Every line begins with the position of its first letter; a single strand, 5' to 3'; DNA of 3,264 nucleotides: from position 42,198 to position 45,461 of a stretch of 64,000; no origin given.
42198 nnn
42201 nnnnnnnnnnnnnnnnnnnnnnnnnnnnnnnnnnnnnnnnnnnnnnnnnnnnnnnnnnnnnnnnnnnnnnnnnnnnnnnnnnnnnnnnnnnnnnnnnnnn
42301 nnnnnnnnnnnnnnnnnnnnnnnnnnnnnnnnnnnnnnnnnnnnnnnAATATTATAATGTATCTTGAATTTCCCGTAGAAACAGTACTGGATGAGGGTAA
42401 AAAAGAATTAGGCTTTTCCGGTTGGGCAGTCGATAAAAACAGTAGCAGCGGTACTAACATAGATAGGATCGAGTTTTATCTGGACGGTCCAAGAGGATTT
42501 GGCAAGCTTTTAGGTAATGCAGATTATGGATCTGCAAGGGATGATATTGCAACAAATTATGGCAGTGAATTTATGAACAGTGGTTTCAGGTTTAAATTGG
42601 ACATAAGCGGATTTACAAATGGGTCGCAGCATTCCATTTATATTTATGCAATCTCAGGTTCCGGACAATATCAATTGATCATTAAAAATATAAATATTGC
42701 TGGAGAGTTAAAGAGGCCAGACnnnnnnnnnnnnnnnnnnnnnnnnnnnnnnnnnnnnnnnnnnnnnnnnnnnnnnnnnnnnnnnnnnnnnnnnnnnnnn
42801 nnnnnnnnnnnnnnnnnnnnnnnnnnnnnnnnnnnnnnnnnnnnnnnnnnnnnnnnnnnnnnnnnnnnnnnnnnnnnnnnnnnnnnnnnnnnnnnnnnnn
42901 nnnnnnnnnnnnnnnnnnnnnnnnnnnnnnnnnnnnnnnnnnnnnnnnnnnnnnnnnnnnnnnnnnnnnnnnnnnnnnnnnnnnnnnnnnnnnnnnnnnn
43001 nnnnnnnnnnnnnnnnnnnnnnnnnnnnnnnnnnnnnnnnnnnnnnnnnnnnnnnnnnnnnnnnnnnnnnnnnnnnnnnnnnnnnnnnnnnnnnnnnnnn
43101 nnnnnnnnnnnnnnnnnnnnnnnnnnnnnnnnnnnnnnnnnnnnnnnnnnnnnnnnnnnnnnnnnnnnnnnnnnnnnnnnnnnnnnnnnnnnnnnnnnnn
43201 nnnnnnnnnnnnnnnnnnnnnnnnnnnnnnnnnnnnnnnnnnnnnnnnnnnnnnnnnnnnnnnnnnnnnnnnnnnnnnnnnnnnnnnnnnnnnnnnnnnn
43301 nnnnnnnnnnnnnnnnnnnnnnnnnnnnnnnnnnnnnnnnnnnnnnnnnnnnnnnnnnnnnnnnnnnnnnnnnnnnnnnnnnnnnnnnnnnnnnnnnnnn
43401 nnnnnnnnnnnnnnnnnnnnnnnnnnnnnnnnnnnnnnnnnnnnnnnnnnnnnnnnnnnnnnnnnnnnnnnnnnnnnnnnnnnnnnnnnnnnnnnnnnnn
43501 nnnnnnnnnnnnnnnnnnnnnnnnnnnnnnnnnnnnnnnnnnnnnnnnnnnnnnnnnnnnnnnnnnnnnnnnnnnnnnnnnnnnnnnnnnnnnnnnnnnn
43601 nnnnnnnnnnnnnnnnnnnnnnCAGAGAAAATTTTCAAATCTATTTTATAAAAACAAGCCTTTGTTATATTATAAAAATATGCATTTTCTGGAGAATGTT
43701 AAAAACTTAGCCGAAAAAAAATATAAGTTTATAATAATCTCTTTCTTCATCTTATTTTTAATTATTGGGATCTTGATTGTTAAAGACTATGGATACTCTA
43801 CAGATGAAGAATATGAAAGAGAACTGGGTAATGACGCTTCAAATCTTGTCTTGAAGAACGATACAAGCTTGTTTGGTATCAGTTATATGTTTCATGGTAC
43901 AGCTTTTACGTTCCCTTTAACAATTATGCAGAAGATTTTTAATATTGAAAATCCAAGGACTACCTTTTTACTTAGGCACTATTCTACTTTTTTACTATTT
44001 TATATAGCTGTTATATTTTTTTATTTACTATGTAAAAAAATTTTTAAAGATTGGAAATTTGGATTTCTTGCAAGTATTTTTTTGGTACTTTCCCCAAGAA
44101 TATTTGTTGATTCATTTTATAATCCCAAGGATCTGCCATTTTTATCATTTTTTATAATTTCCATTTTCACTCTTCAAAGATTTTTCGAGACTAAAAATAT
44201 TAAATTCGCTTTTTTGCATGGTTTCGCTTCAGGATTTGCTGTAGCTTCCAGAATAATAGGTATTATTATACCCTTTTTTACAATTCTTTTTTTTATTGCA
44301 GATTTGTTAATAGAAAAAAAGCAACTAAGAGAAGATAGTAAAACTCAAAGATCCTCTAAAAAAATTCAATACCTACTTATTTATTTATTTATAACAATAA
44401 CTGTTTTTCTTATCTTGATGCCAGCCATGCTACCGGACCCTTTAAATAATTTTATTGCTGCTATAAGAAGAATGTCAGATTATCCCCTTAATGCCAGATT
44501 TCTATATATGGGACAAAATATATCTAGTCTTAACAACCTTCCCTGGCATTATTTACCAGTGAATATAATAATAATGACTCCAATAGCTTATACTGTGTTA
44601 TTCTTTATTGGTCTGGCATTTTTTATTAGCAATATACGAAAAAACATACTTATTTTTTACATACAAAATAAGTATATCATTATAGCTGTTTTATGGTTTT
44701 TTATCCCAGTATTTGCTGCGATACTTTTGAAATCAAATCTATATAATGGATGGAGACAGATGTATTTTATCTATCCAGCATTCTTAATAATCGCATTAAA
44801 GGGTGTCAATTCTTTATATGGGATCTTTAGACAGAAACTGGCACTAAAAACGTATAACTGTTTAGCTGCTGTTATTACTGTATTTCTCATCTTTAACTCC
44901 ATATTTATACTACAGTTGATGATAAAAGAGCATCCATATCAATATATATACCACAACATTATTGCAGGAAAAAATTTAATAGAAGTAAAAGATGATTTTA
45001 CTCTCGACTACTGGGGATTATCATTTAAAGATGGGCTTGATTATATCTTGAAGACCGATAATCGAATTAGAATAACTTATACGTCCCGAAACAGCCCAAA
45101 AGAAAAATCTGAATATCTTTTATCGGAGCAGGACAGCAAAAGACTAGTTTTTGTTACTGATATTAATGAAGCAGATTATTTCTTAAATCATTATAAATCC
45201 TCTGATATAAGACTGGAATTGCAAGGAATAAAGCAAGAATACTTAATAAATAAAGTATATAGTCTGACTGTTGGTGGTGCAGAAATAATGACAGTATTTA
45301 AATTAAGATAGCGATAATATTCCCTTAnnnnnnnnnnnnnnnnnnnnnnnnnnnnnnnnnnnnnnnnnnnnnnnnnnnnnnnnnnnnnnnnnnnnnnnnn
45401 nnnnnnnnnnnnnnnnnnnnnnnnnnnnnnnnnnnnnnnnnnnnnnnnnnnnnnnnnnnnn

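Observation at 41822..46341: Two TolB-like PD40 beta-propeller proteins flank a GT-C glycosyltransferase; one is internally homogenised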

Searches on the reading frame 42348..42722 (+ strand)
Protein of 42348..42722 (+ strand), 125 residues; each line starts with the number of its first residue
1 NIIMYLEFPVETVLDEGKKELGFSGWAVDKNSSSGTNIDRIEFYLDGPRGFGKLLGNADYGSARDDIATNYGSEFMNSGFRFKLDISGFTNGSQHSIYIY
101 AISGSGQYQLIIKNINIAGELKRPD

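Call 20: search_protein_families(library=pfam, proteins=[window:42348-42722:+], max_evalue=1)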
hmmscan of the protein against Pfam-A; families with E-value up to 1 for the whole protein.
seq(125 aa): 0 families

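Call 29: find_homologous_proteins(query=A1, max_evalue=0.01)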
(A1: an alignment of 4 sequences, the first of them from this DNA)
Query A1 (4 sequences): 197 candidates shared short words with the query, none scored E <= 0.01.
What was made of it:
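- Tried and rejected: A word-indexed homologue search with the four-copy domain alignment returned nothing, not even the source proteins (call 29).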

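Call 30: search_solved_structures(query=A1, max_evalue=10, show_alignments=2)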
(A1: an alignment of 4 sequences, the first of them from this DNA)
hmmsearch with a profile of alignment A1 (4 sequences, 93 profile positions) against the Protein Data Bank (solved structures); distinct sequences matched with E-value up to 10: 0.

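Call 40: search_protein_representatives(alignment_id=A1)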
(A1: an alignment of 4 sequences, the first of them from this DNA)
Query: 4 sequences, 93 profile positions. Proteins with E-value up to 0.001 (for the whole library): 1016; up to 1e-10: 314; up to 1e-30: 30. The best 150 are listed.
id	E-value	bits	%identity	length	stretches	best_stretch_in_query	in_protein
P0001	2.5e-76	268.4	-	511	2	1-93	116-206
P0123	1.4e-62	224.3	-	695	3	1-91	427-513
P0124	1.4e-49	182.7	-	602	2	2-93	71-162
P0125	2.8e-49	181.7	-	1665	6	5-79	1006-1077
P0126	5.7e-49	180.7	-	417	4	5-79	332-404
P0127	7.6e-47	173.9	-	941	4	2-77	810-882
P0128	4.4e-45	168.3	-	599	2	9-93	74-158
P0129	6.5e-45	167.7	-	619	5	1-85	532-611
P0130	6.1e-42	158.2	-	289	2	9-93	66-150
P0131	6.6e-41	154.9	-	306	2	6-93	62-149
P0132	1.2e-40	154.0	-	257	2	9-93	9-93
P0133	3.5e-40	152.6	-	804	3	1-89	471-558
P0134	1.6e-39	150.5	-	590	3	6-78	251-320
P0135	6.4e-39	148.5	-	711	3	1-78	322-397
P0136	6.9e-39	148.4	-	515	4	1-91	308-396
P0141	7.8e-36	138.6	-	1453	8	6-70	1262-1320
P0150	2.9e-32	127.2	-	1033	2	1-81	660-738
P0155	2.6e-30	120.9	-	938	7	4-54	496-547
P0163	1.1e-27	112.6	-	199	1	8-93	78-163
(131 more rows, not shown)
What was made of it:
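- Tried and rejected: The exhaustive profile search did work (call 40).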

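Call 42: search_protein_families(library=pfam, proteins=[P0123, P0125, P0126, P0127, P0129, P0133, P0141, P0150, P0155, P0163], max_evalue=0.001)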
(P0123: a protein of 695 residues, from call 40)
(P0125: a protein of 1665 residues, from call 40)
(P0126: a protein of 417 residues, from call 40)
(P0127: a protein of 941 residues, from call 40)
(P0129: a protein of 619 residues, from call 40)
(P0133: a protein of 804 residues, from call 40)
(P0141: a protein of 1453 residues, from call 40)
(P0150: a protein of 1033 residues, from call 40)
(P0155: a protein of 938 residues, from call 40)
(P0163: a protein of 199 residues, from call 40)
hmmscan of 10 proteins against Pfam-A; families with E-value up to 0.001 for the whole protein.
P0123 (695 aa): 4 families
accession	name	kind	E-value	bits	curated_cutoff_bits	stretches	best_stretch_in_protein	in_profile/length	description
PF01520.23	Amidase_3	-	1.4e-41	142.9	27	1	6-153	26-173/174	N-acetylmuramoyl-L-alanine amidase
PF17957.7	Big_7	-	1.3e-09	39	24.1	1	400-495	1-70/70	Bacterial Ig domain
PF01832.25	Glucosaminidase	-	1.1e-05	26.5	30.2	1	559-635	1-81/123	Mannosyl-glycoprotein endo-beta-N-acetylglucosaminidase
PF07495.19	Y_Y_Y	-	0.00048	20.4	26.6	0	239-276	25-61/65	Y_Y_Y domain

P0125 (1665 aa): 3 families
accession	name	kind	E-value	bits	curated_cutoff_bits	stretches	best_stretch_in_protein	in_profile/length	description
PF00082.27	Peptidase_S8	-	2.7e-39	135.6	21.8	1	238-601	1-288/288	Subtilase family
PF17957.7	Big_7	-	7.8e-27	94.2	24.1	1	747-800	4-54/70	Bacterial Ig domain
PF10648.15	Gmad2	-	1.6e-07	32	25.7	0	748-773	4-29/86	Immunoglobulin-like domain of bacterial spore germination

P0126 (417 aa): 1 family
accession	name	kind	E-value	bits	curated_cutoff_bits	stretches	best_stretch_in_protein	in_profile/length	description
PF17957.7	Big_7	-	7.1e-19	68.7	24.1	1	182-277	1-70/70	Bacterial Ig domain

P0127 (941 aa): 3 families
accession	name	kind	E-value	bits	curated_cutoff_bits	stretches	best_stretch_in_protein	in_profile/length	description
PF00082.27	Peptidase_S8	-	5.1e-63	213.5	21.8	1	157-417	2-288/288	Subtilase family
PF17957.7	Big_7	-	1.9e-26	92.9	24.1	2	438-522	4-68/70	Bacterial Ig domain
PF22148.1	Fervidolysin_NPro-like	-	2.5e-05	25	21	1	48-120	11-81/81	Fervidolysin N-terminal prodomain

P0129 (619 aa): 1 family
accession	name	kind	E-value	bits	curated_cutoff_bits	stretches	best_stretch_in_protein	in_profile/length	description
PF17957.7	Big_7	-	4.1e-09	37.4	24.1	0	507-599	1-70/70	Bacterial Ig domain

P0133 (804 aa): 3 families
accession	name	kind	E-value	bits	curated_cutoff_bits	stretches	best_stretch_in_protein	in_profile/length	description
PF01833.30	TIG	-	2.2e-24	85.7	20.9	2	271-351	1-82/84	IPT/TIG domain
PF17957.7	Big_7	-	6.4e-22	78.4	24.1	3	449-541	4-70/70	Bacterial Ig domain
PF10648.15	Gmad2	-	0.00015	22.4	25.7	0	571-591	4-24/86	Immunoglobulin-like domain of bacterial spore germination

P0141 (1453 aa): 5 families
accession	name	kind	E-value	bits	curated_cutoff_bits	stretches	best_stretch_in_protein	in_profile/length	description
PF17957.7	Big_7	-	2.1e-72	240.2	24.1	8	1240-1320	4-68/70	Bacterial Ig domain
PF00082.27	Peptidase_S8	-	5.7e-21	75.5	21.8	1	451-565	166-288/288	Subtilase family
PF13750.12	Big_3_3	-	6.5e-20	71.8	27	0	1084-1142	3-64/157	Bacterial Ig-like domain (group 3)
PF19077.6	Big_13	-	2.5e-07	31.6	27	0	1076-1115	56-94/102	Bacterial Ig-like domain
PF22416.2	Lmo2445-like_C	-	8.3e-07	30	27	0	845-887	40-79/94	Lmo2445-like, C-terminal domain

P0150 (1033 aa): 3 families
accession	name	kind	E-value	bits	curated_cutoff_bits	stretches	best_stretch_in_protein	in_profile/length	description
PF25778.1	DUF7948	-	6.7e-20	72.5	27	1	74-263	1-174/214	Domain of unknown function (DUF7948)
PF04151.21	PPC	-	4.1e-09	37.6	25.9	1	927-992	3-69/70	Bacterial pre-peptidase C-terminal domain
PF17957.7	Big_7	-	9e-07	29.9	24.1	0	639-728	5-68/70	Bacterial Ig domain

P0155 (938 aa): 3 families
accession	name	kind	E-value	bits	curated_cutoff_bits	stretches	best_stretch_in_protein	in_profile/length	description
PF07495.19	Y_Y_Y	-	2.8e-08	34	26.6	0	425-461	24-63/65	Y_Y_Y domain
PF10648.15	Gmad2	-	1.3e-06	29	25.7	0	132-212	2-81/86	Immunoglobulin-like domain of bacterial spore germination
PF17957.7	Big_7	-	4.5e-05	24.4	24.1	0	130-181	1-44/70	Bacterial Ig domain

P0163 (199 aa): 2 families
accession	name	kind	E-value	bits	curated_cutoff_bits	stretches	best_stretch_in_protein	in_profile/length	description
PF16118.10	DUF4834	-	0.00023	22.5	27.8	1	4-73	4-73/99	Domain of unknown function (DUF4834)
PF21827.1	New_glue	-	0.00089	19.4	31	0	8-69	4-59/94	New glue protein family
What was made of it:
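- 42336..42710 (+): Ig-like (Big_7-type) domain 2, residues 84-208. It is a beta-sandwich with a short inserted helix. Relatives carry Pfam Big_7 on the same stretch (calls 40, 42).
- On Big_7 bacterial Ig-like domain (Pfam PF17957): The profile of the window domain hits proteins in which the same stretch is annotated Big_7 (calls 40, 42).
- Closest known: Big_7. Same: The profile of the window domain hits stretches annotated Big_7 (calls 40, 42).
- The same stretch is annotated Big_7 in the nine of ten hits examined that had that domain (calls 40, 42).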

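Call 62: search_solved_structures(query=A3, max_evalue=1, show_alignments=2)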
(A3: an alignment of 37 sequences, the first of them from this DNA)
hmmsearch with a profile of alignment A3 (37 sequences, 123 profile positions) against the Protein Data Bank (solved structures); distinct sequences matched with E-value up to 1: 6.
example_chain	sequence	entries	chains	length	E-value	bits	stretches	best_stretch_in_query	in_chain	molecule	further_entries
8c4d_A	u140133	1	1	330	0.051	16.5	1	18-109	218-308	N-acetylmuramoyl-L-alanine amidase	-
1jrg_A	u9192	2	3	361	0.16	14.9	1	45-107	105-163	Pectate lyase | pectate lyase A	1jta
1ooc_A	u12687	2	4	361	0.16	14.9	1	45-107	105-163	Pectate lyase A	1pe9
4mmz_C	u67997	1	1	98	0.65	12.9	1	76-120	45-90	Fibronectin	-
1ogp_A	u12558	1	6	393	0.81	12.6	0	10-52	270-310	SULFITE OXIDASE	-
9jx4_A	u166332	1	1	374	0.95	12.4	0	42-75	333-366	Aldehyde-alcohol dehydrogenase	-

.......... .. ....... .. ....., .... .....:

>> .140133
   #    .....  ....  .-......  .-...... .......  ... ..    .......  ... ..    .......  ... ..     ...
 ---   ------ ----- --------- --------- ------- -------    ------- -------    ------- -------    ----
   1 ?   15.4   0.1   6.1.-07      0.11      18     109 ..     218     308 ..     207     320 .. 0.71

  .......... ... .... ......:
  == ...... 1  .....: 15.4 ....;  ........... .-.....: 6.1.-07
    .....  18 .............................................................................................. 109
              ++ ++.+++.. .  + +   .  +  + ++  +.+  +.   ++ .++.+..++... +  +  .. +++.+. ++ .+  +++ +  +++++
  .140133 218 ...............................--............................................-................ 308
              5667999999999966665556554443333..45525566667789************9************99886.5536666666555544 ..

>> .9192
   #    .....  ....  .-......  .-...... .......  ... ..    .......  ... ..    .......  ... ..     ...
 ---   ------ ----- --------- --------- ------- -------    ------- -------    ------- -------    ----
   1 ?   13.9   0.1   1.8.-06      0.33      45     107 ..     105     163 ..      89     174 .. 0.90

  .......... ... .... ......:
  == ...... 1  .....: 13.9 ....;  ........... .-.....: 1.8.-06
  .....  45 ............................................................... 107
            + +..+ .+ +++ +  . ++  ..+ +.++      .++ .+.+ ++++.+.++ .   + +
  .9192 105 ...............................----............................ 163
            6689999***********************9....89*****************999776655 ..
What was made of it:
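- Tried and rejected: A PDB sequence search with the domain profiles gave only a marginal hit: 8c4d amidase, E 0.05 (calls 30, 62).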

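Call 67: predict_structure(alignment_id=A3)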
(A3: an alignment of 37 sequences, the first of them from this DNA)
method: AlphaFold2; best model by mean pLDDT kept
length: 119 residues; sequences in the alignment: 37
mean_pLDDT: 95.8   pTM: 0.88
mean pLDDT of the five models: 95.8, 95.7, 95.6, 95.6, 95.5
residues with pLDDT >= 90: 108; 70-90: 11; 50-70: 0; < 50: 0
segments of 3 or more residues with pLDDT < 50: none
pLDDT, mean of each block of 10 residues (from residue 1): 96 85 97 96 98 98 98 98 96 96 98 93
secondary structure, 60 per line:
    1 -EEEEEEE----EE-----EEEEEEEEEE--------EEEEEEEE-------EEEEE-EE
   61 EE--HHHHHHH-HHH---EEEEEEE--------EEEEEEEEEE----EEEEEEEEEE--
elements in order: E2-8 E20-29 E38-45 E53-57 E59-62 H65-71 E79-85 E94-103 E108-117
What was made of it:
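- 42336..42710 (+): AlphaFold2 pLDDT 95.8 (call 67).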

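Call 69: fold_search(model_id=the predicted structure, library=pdb)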
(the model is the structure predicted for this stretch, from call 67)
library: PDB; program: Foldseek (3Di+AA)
matches with E <= 10: 1856; with E <= 0.001: 9
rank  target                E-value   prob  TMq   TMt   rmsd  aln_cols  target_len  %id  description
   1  4ytb                  2.6e-04  1.00  0.52  0.18   4.8       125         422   13  Crystal structure of Porphyromonas gingivalis peptidylarginine deiminase (PPAD) in complex with dipeptide Asp-Gln. (released 2015-07-01)
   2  2oxg_E                5.4e-04  1.00  0.59  0.69   4.8       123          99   15  The SoxYZ Complex of Paracoccus pantotrophus (released 2007-05-22)
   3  6i0x_B                5.4e-04  1.00  0.54  0.18   4.7       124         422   12  Porphyromonas gingivalis peptidylarginine deminase (PPAD) mutant G231N/E232T/N235D in complex with Cl-amidine. (released 2019-01-23)
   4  2p9r_B                5.4e-04  1.00  0.52  0.60   4.8       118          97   12  Human alpha2-macroglogulin is composed of multiple domains, as predicted by homology with complement component C3 (released 2007-08-21)
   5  9ezw_G                6.7e-04  1.00  0.43  0.43   5.4       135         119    7  Structure of the single-domain antibody VHH_h3 in complex with human Vsig4 (released 2025-10-29)
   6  6i0x_A                8.4e-04  1.00  0.53  0.18   4.7       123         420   12  Porphyromonas gingivalis peptidylarginine deminase (PPAD) mutant G231N/E232T/N235D in complex with Cl-amidine. (released 2019-01-23)
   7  8dim_C                8.4e-04  1.00  0.48  0.52  10.6       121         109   14  CryoEM structure of Influenza A virus A/Ohio/09/2015 hemagglutinin bound to CR6261 Fab (released 2022-11-16)
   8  4be5_A                8.9e-04  1.00  0.49  0.30   5.8       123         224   10  V. cholera biofilm scaffolding protein RbmA (released 2013-12-18)
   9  5ak8                  9.4e-04  1.00  0.55  0.18   4.6       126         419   11  Structure of C351A mutant of Porphyromonas gingivalis peptidylarginine deiminase (released 2015-07-22)
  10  5i0g_B                1.1e-03  1.00  0.48  0.10   5.4       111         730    9  Cycloalternan-degrading enzyme from Trueperella pyogenes in complex with cycloalternan (released 2016-12-14)
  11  5k3x_B                1.2e-03  1.00  0.60  0.23   3.5       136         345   12  Crystal Structure of the sulfite dehydrogenase, SorT R78K mutant from Sinorhizobium meliloti (released 2017-05-24)
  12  6umv                  1.2e-03  1.00  0.52  0.53   4.5       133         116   10  Human apo PD-1 double mutant (released 2019-11-27)
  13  8ye4_I                1.2e-03  1.00  0.44  0.32   6.0       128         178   16  The complex of TCR NYN-I and HLA-A24 bound to SARS-CoV-2 Spike448-456 peptide NYNYLYRLF (released 2024-08-21)
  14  5ak7                  1.2e-03  1.00  0.58  0.19   4.0       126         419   12  Structure of wt Porphyromonas gingivalis peptidylarginine deiminase (released 2015-07-22)
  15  2ox5_C                1.3e-03  1.00  0.55  0.62   5.3       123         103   14  The SoxYZ complex of Paracoccus pantotrophus (released 2007-05-22)
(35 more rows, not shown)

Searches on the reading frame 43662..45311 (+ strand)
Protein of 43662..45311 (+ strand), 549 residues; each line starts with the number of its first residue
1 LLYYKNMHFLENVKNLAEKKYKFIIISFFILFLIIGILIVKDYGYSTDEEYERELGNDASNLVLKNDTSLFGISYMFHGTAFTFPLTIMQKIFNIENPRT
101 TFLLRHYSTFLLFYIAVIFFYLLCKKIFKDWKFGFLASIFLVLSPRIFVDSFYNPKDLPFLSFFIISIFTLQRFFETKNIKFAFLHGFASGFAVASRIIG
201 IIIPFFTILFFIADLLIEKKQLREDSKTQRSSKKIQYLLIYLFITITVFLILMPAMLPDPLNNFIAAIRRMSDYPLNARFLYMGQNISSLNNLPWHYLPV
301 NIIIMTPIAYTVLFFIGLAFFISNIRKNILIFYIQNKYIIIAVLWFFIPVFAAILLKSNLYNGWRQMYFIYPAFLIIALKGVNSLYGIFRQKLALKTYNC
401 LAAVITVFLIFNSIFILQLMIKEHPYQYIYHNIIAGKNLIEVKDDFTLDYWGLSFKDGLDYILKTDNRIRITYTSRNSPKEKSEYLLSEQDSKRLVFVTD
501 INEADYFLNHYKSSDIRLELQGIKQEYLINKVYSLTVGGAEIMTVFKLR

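Call 9: search_protein_families(library=pfam, proteins=[window:43662-45311:+], max_evalue=0.01)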
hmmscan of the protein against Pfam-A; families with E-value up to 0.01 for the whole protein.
window:43662-45311:+ (549 aa): 1 family
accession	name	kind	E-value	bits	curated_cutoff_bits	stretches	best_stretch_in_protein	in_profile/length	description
PF13231.12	PMT_2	-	4.7e-06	27.3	26.1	1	109-214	28-132/160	Dolichyl-phosphate-mannose-protein mannosyltransferase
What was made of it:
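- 43662..45311 (+): GT-C fold glycosyltransferase ('paralogue 1'), PMT_2 family, polytopic membrane protein. Pfam PF13231, 27.3 bits against a cut-off of 26.1 (call 9).
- On GT-C glycosyltransferase, PMT_2 (Pfam PF13231), for the flanked gene 43662-45311: 27.3 bits against 26.1, a narrow margin (call 9).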

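Call 11: find_encoding_contigs(protein=window:43662-45311:+, flank=10000, max_places=10)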
Protein window:43662-45311:+ (549 aa): no gene with exactly this product is on record in the collection.

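Call 79: search_protein_families(library=ncbifam, proteins=[window:43662-45311:+], max_evalue=0.001)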
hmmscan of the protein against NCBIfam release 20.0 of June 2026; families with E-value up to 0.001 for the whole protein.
window:43662-45311:+ (549 aa): 0 families
